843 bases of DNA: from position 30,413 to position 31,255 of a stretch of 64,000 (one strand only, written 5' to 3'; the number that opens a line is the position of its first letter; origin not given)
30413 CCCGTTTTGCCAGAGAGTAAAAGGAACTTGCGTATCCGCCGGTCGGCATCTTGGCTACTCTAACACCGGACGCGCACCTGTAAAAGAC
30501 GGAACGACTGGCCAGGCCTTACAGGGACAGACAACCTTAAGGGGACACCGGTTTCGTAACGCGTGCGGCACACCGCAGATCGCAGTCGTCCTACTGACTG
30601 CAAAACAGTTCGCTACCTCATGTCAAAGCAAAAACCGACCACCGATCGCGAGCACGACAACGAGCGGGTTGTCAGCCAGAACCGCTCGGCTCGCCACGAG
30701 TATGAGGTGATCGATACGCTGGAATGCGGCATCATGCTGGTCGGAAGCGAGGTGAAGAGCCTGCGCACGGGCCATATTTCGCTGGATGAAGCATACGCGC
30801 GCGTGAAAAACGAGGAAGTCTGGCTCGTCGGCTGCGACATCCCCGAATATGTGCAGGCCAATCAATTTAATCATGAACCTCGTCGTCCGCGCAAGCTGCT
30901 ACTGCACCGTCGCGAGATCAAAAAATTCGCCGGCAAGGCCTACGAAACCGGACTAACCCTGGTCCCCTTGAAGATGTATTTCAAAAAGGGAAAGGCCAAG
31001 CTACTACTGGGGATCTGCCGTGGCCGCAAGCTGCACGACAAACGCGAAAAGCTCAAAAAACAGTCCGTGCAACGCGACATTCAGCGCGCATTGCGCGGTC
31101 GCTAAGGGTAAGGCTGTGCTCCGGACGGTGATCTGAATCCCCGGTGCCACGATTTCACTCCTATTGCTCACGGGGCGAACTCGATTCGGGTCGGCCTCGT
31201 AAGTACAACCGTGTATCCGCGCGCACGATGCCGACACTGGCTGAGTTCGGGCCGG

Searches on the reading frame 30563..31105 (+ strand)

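Call 28: search_protein_families(library=pfam, proteins=[window:30563-31105:+], max_evalue=0.00001)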
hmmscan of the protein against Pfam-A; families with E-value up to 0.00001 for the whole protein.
window:30563-31105:+ (180 aa): 1 family
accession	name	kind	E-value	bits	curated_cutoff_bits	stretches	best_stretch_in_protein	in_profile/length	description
PF01668.23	SmpB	-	2.6e-57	193.2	27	1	38-178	2-142/143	SmpB protein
